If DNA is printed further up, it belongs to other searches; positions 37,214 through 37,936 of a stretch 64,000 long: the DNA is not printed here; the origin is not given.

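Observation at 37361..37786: Highly acidic 141-aa protein embedded between NYN nuclease and HARE-HTH nuclease genes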

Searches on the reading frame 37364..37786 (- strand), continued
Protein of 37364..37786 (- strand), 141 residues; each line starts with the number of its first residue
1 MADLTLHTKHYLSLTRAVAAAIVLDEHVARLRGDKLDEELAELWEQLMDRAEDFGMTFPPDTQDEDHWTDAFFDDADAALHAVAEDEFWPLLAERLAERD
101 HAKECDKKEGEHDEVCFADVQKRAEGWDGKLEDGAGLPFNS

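Call 44: find_related_loci(query=A4, collection=genome_contigs, flank=6000)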
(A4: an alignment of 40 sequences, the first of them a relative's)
Query A4 (147 aa) in genome_contigs; peptide patterns used: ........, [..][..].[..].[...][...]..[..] (x = any residue, [..] = any of these).
90 stretches matched a pattern; 44 encode a relative of the query (tblastn E <= 1e-3); 44 distinct loci.
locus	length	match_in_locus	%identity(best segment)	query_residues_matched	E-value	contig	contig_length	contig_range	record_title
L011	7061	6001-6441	100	1-147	2e-97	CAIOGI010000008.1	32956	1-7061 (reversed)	MAG: Candidatus Taylorbacteria bacterium isolate Loclat_bin-01970 genome assembly, contig: bin-01970:08/13, whole genome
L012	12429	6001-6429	65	1-144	2e-57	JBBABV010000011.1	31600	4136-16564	MAG: Candidatus Paceibacterota bacterium isolate SO_2017_LW1_31 NODE_1007_length_31600_cov_3.166047_LW64-88_2017, whole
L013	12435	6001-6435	65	1-146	1e-57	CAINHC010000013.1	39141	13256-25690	uncultured bacterium isolate AM-lipid-01-D7_bin-0575 genome assembly, contig: bin-0575:13/52, whole genome shotgun seque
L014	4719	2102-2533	62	1-146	1e-55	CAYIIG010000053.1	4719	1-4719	MAG TPA_asm: uncultured Candidatus Saccharibacteria bacterium isolate ERP119705_co20_252 genome assembly, contig: NODE_2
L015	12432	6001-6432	60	1-145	2e-54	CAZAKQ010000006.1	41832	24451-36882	MAG TPA_asm: uncultured Candidatus Saccharibacteria bacterium isolate SRP200020_co3_82 genome assembly, contig: NODE_125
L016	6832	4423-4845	63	1-142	2e-53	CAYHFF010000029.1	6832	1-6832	MAG TPA_asm: uncultured Candidatus Saccharibacteria bacterium isolate ERP119705_co13_209 genome assembly, contig: NODE_1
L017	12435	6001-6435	56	1-147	2e-51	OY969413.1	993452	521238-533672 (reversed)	MAG: Candidatus Kaiserbacteria bacterium isolate MFD01223.bin.1.23 genome assembly, chromosome: 1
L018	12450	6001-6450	49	3-147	1e-40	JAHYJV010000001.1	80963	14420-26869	MAG: Patescibacteria group bacterium isolate KA31 NODE_167_length_80963_cov_185.446311, whole genome shotgun sequence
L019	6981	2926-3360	51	1-144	6e-41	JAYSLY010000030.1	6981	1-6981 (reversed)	MAG: bacterium isolate GFS_10512 GFS_10512_29, whole genome shotgun sequence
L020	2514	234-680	51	1-144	3e-40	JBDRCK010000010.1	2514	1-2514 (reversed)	MAG: bacterium isolate MEGAHIT-group-1.182 k141_1862308, whole genome shotgun sequence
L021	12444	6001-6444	50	1-147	5e-40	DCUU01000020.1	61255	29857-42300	MAG TPA_asm: Candidatus Moranbacteria bacterium UBA2206 UBA2206_contig_1660, whole genome shotgun sequence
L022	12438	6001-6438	45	1-145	1e-35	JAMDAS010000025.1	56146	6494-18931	MAG: Candidatus Omnitrophota bacterium isolate FK_Sedi_B_Bin.251 NODE_1388_length_56146_cov_8.04652, whole genome shotgu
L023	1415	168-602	48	1-144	6e-36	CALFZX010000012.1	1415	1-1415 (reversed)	MAG TPA_asm: uncultured bacterium isolate SRR6007446_bin.20_CONCOCT_v1.1_MAG genome assembly, contig: ERZ724100.43787, w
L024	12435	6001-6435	45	1-144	2e-34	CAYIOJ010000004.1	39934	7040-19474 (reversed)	MAG TPA_asm: uncultured Gammaproteobacteria bacterium isolate ERP119705_co24_904 genome assembly, contig: NODE_867_lengt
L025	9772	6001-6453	45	1-146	1e-33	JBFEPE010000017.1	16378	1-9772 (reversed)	MAG: Candidatus Paceibacteria bacterium isolate Mix_mud04.2021.02.65 k141_1298581_length_16378_cov_28.6596, whole genome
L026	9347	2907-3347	44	1-146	1e-33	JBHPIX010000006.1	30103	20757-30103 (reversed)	Patescibacteria group bacterium isolate SAG AM-312-K06 AM-312-K06_NODE_6, whole genome shotgun sequence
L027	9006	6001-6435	44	1-144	5e-33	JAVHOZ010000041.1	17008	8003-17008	MAG: Candidatus Magasanikbacteria bacterium isolate WB02no2_37_9 NODE_2318_length_17008_cov_5.556185, whole genome shotg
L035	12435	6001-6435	41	5-146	4e-26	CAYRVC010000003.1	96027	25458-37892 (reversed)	MAG TPA_asm: uncultured Candidatus Saccharibacteria bacterium isolate binchicken_co227_921 genome assembly, contig: NODE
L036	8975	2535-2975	36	1-147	6e-25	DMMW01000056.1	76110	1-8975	MAG TPA_asm: Elusimicrobia bacterium isolate UBA9627 contig_405, whole genome shotgun sequence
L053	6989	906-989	68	3-30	1e-6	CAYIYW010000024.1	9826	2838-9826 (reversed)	MAG TPA_asm: uncultured Candidatus Saccharibacteria bacterium isolate ERP119705_co9_37 genome assembly, contig: NODE_953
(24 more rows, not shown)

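Call 45: find_related_loci(query=A4, collection=viral_contigs, flank=6000)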
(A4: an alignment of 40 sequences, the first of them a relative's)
Query A4 (147 aa) in viral_contigs; peptide patterns used: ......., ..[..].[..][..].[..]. (x = any residue, [..] = any of these).
80 stretches matched a pattern, but none encodes a relative of the query by tblastn (E <= 1e-3).

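Call 50: predict_structure(alignment_id=A3)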
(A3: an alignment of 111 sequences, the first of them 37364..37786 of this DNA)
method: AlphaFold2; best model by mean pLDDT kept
length: 141 residues; sequences in the alignment: 111
mean_pLDDT: 90.1   pTM: 0.72
mean pLDDT of the five models: 90.1, 89.0, 87.3, 85.5, 84.5
residues with pLDDT >= 90: 101; 70-90: 32; 50-70: 8; < 50: 0
segments of 3 or more residues with pLDDT < 50: none
pLDDT, mean of each block of 10 residues (from residue 1): 91 96 96 97 96 90 83 94 93 95 82 86 95 72 52
secondary structure, 60 per line:
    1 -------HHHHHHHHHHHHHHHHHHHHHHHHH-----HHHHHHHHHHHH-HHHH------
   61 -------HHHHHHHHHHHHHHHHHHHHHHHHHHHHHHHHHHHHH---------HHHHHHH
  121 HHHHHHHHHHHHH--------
elements in order: H8-32 H38-49 H51-54 H68-104 H114-133

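Call 57: fold_search(model_id=the predicted structure, library=pdb)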
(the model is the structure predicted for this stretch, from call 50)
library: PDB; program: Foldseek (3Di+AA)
matches with E <= 10: 24; with E <= 0.001: 0
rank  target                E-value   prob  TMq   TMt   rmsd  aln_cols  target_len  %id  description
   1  7e1v_G                2.3e+00  0.06  0.20  0.16  18.7       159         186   12  Cryo-EM structure of apo hybrid respiratory supercomplex consisting of Mycobacterium tuberculosis complexIII and Mycob (released 2021-10-13)
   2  5szh_A                2.9e+00  0.10  0.21  0.21  15.5       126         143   14  Structure of human Rab1b in complex with the bMERB domain of Mical-cL (released 2016-08-24)
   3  8hvt_B                3.5e+00  0.13  0.33  0.24  12.0       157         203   12  Structure of the human CLC-7/Ostm1 complex reveals a novel state (released 2024-01-03)
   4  5jdk                  3.9e+00  0.06  0.16  0.21  15.8       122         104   10  Crystal structure of the DNA binding domain of Sap1 in fission yeast S.pombe (released 2017-02-22)
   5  6ext                  4.1e+00  0.05  0.17  0.22  16.5       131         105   10  Crystal structure of the DNA binding domain of fission yeast Sap1 (released 2018-11-28)
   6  7e1v_S                4.8e+00  0.04  0.19  0.15  18.7       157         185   13  Cryo-EM structure of apo hybrid respiratory supercomplex consisting of Mycobacterium tuberculosis complexIII and Mycob (released 2021-10-13)
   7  6vvt_F                4.8e+00  0.03  0.18  0.10  13.6       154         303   14  Crystal structure of a Mycobacterium smegmatis transcription initiation complex with Rifampicin-resistant RNA polymera (released 2020-10-21)
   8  6zsj_C                5.1e+00  0.07  0.21  0.23  16.2       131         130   11  The mechanism of activation of the actin binding protein EHBP1 by Rab8 family members. (released 2020-09-02)
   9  9g0d_B                5.4e+00  0.07  0.22  0.22  17.3       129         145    8  Structure of human Mical1 bMERB_V978A domain:Rab10 complex. (released 2025-07-02)
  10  9g0c_A                5.4e+00  0.06  0.21  0.21  17.1       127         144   12  Structure of human Mical1 bMERB_V978A_V985A domain:Rab10 complex. (released 2025-07-02)
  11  4qpe                  5.7e+00  0.07  0.27  0.06  16.2       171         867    9  Crystal structure of Aminopeptidase N in complex with N-cyclohexyl-1,2-diaminoethylphosphonic acid (released 2014-09-24)
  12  6exu                  6.0e+00  0.04  0.17  0.22  16.7       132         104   11  Crystal structure of the DNA binding domain of fission yeast Sap1 (released 2018-11-28)
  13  7cq5_B                6.7e+00  0.09  0.34  0.24  12.6       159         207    9  Structure of the human CLCN7-OSTM1 complex with ATP (released 2020-11-11)
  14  5zm9                  6.7e+00  0.02  0.17  0.16  18.1       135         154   11  Crystal structure of hexacoordinated heme protein from anhydrobiotic tardigrade at pH 7 (released 2019-01-02)
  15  6r80                  7.1e+00  0.04  0.21  0.14  16.9       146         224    6  Structure of AFF4 C-terminal homology domain (released 2019-06-12)
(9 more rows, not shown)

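Call 60: fold_search(model_id=the predicted structure, library=viral)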
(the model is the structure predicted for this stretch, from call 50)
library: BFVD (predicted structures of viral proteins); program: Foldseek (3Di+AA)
matches with E <= 10: 54; with E <= 0.001: 0
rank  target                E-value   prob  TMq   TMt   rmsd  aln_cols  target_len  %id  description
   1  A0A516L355            1.3e+00  0.84  0.28  0.69   2.6        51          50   18  (no name in the UniProt tables at hand)
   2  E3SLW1                1.7e+00  0.75  0.36  0.64   9.8        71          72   15  Uncharacterized protein [Prochlorococcus phage P-RSM4]
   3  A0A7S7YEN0            1.8e+00  0.04  0.17  0.16  17.3       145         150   20  Uncharacterized protein [Medusavirus stheno T3]
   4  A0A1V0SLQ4            2.0e+00  0.06  0.20  0.07  18.6       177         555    9  DUF4116 domain-containing protein [Klosneuvirus KNV1]
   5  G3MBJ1                2.2e+00  0.14  0.28  0.26  17.2       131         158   11  Gp129 [Bacillus phage G]
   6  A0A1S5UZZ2            2.9e+00  0.13  0.31  0.24  13.7       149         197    9  (no name in the UniProt tables at hand)
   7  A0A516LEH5            4.0e+00  0.05  0.21  0.22  17.8       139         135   10  (no name in the UniProt tables at hand)
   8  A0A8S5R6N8            4.0e+00  0.04  0.22  0.19  15.3       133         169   13  Uncharacterized protein [virus sp. ctah610]
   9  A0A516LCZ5            4.5e+00  0.06  0.20  0.24  15.0       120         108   12  (no name in the UniProt tables at hand)
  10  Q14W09                4.5e+00  0.04  0.22  0.09  18.6       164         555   16  ORF97 [Ranid herpesvirus 2]
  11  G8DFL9                4.7e+00  0.06  0.24  0.24  19.4       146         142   12  (no name in the UniProt tables at hand)
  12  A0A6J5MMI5            5.0e+00  0.08  0.21  0.25  11.6        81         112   14  Uncharacterized protein [uncultured Caudovirales phage]
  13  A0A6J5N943            5.3e+00  0.38  0.28  0.35   2.7        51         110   12  Uncharacterized protein [uncultured Caudovirales phage]
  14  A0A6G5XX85            5.3e+00  0.08  0.25  0.03  15.7       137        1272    9  (no name in the UniProt tables at hand)
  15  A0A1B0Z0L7            5.3e+00  0.04  0.22  0.21  17.0       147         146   16  (no name in the UniProt tables at hand)
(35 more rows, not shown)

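Call 61: find_encoding_contigs(protein=P0001, flank=3000, max_places=2)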
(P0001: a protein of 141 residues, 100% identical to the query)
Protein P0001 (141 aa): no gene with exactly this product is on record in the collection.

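Call 62: search_solved_structures(query=A3, max_evalue=10)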
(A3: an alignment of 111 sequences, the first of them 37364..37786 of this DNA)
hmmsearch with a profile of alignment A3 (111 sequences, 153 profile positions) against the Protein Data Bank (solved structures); distinct sequences matched with E-value up to 10: 4.
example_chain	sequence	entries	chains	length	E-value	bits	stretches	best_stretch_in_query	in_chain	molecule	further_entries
7cgg_A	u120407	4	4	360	0.47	13.7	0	42-98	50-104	PUM-HD domain-containing protein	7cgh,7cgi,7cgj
6nod_A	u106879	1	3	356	0.47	13.7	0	42-98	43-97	PUF (Pumilio/FBF) domain-containing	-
1nyq_A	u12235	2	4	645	0.49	13.6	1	30-89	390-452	threonyl-tRNA synthetase 1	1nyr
7cgf_A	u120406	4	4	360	0.51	13.5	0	42-98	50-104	PUM-HD domain-containing protein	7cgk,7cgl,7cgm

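Call 68: search_protein_families(library=pfam, alignment_id=A5, max_evalue=0.0001)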
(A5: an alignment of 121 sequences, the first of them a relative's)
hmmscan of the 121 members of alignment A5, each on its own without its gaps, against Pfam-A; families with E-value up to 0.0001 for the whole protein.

A. member 1, L001:6657-7271:+ (205 aa): 1 family
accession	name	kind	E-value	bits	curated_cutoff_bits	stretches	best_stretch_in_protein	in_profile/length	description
PF01863.23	YgjP-like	-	8.2e-42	144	26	2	103-200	108-205/207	YgjP-like, metallopeptidase domain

B. families by the number of members that match (of 121 scanned): 131 families (the first 25 are shown)
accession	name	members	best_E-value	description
PF02384.22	N6_Mtase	12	5.5e-108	N-6 DNA Methylase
PF12161.14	HsdM_N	11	9.1e-29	HsdM N-terminal domain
PF01936.24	NYN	4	9.6e-16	NYN domain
PF07669.17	Eco57I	4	6.2e-10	Eco57I restriction-modification methylase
PF08843.17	AbiEii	3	8.8e-24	Nucleotidyl transferase AbiEii toxin, Type IV TA system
PF02498.22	Bro-N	3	6.8e-14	BRO family, N-terminal domain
PF13411.12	MerR_1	3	3.4e-10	MerR HTH family regulatory protein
PF00376.29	MerR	3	2.1e-07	MerR family regulatory protein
PF12728.13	HTH_17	3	6e-07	Helix-turn-helix domain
PF00023.36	Ank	2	2.4e-33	Ankyrin repeat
PF12796.13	Ank_2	2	4.2e-32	Ankyrin repeats (3 copies)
PF00702.32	Hydrolase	2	2.2e-28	haloacid dehalogenase-like hydrolase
PF13419.12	HAD_2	2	5.5e-28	Haloacid dehalogenase-like hydrolase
PF13401.12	AAA_22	2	8.5e-28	AAA domain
PF13637.12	Ank_4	2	2.6e-26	Ankyrin repeats (many copies)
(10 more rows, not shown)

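Call 69: search_protein_families(library=pfam, alignment_id=A6, max_evalue=0.0001)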
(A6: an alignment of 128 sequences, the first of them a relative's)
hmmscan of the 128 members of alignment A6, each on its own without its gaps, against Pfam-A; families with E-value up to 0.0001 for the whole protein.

A. member 1, L002:1546-2361:- (272 aa): 1 family
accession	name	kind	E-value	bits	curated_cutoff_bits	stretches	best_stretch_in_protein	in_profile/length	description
PF14511.12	RE_EcoO109I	-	4.4e-19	69.5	22.5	1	78-236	45-193/198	Type II restriction endonuclease EcoO109I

B. families by the number of members that match (of 128 scanned): 119 families (the first 25 are shown)
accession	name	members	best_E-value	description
PF01420.25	Methylase_S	10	1.6e-49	Type I restriction modification DNA specificity domain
PF00561.26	Abhydrolase_1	4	2e-23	alpha/beta hydrolase fold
PF12146.15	Hydrolase_4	4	5e-17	Serine aminopeptidase, S33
PF12697.13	Abhydrolase_6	4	3.3e-16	Alpha/beta hydrolase family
PF01555.25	N6_N4_Mtase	3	3.9e-58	DNA methylase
PF03747.19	ADP_ribosyl_GH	2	9.5e-78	ADP-ribosylglycohydrolase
PF01904.24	DUF72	2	5.3e-66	Protein of unknown function DUF72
PF13597.11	NRDD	2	1.7e-47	Anaerobic ribonucleoside-triphosphate reductase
PF01636.29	APH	2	5.9e-39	Phosphotransferase enzyme family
PF08245.18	Mur_ligase_M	2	1.8e-26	Mur ligase middle domain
PF02310.24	B12-binding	2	2.5e-26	B12 binding domain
PF13173.12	AAA_14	2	1.9e-22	AAA domain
PF04055.27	Radical_SAM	2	4.3e-20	Radical SAM superfamily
PF02875.26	Mur_ligase_C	2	8.4e-20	Mur ligase, glutamate ligase domain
PF00004.35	AAA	2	1.5e-16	ATPase family associated with various cellular activities (AAA)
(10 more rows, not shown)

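Call 70: list_cluster_members(proteins=[P0001, P0073, P0032])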
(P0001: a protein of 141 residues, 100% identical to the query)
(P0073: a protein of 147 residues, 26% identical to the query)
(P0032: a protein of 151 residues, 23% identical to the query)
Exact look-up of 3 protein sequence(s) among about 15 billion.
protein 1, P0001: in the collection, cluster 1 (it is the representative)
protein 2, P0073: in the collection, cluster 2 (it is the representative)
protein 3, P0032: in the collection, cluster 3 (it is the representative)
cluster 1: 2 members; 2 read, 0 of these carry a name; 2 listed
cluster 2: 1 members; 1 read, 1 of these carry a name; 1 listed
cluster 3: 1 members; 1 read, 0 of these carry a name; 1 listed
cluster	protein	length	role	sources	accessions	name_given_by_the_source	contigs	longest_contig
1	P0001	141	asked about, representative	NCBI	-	-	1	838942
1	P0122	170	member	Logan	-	-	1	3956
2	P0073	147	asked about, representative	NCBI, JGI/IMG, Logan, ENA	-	hypothetical protein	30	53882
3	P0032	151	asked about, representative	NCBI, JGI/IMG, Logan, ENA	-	-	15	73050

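Call 72: find_encoding_contigs(protein=P0122, flank=5000)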
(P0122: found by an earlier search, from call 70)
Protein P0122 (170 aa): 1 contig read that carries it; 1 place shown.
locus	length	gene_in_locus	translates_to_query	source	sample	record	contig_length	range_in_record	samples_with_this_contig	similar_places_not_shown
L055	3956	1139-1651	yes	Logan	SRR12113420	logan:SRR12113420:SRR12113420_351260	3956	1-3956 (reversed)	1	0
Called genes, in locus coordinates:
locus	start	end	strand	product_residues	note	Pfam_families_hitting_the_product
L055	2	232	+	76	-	?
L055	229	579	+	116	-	PF12643:MazG-like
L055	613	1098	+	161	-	PF01936:NYN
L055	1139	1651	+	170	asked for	-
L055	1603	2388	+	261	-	PF05066:HARE-HTH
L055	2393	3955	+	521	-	?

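Call 73: find_encoding_contigs(protein=P0004, flank=5000)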
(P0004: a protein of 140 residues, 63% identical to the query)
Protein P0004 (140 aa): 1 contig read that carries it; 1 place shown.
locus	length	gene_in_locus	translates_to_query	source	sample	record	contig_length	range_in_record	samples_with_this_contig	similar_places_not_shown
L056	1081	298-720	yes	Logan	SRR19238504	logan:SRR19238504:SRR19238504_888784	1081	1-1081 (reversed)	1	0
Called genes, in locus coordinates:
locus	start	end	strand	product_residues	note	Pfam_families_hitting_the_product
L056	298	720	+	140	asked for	-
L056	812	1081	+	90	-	?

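Call 78: search_protein_families(library=padloc, proteins=[P0073, P0032, P0048, P0055, P0110, L007:4197-4943:+, L027:5093-5830:+, L035:5241-5981:+, L053:282-782:+, L007:5449-5724:+], max_evalue=0.01)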
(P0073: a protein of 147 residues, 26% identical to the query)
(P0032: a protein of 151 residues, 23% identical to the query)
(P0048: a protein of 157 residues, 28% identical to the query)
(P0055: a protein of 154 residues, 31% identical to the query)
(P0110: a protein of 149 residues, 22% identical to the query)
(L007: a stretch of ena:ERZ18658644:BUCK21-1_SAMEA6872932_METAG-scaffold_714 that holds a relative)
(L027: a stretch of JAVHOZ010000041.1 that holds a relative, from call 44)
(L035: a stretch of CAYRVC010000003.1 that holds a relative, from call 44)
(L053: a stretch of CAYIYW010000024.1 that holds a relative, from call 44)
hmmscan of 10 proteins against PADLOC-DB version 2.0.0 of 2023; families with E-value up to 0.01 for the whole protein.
P0073 (147 aa): 0 families

P0032 (151 aa): 0 families

P0048 (157 aa): 0 families

P0055 (154 aa): 0 families

P0110 (149 aa): 0 families

L007:4197-4943:+ (249 aa): 2 families
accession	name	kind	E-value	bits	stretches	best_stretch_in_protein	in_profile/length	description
PDLC04163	HEC-09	-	5.9e-05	20.8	1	24-188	3-153/203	-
PDLC01154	NYN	-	0.00035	18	1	144-217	232-302/310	"LabA-like protein, NYN family nuclease"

L027:5093-5830:+ (246 aa): 2 families
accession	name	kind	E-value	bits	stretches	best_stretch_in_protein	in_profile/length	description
PDLC01154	NYN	-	9.7e-10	36.3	2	165-235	232-300/310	"LabA-like protein, NYN family nuclease"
PDLC04163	HEC-09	-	3.2e-06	25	1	152-237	94-180/203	-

L035:5241-5981:+ (247 aa): 2 families
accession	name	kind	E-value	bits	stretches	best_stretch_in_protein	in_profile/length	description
PDLC04163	HEC-09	-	3.5e-15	54.2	1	26-223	2-178/203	-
PDLC01154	NYN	-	0.0013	16.1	1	150-192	230-270/310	"LabA-like protein, NYN family nuclease"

L053:282-782:+ (167 aa): 1 family
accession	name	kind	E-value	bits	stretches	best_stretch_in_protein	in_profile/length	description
PDLC04163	HEC-09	-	0.00026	18.7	1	87-150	110-172/203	-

L007:5449-5724:+ (92 aa): 0 families

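Call 82: search_dna_similar(query=P0073, collection=phages, mode=protein, max_evalue=0.01)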
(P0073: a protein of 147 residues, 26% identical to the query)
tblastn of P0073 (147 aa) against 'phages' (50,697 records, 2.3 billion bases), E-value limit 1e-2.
Records with a match: 1; places in all: 1; records where one place covers at least 80% of the query: 0.
Best place of each record, by identity: <60% 1.
By first word of the organism name: Bacteriophage 1.
By host as written in the record: - 1.
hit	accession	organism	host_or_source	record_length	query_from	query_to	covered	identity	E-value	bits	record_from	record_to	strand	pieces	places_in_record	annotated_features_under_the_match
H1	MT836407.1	Bacteriophage sp.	human fecal samples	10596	1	102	69%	28.7%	3e-4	45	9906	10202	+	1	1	record has no annotation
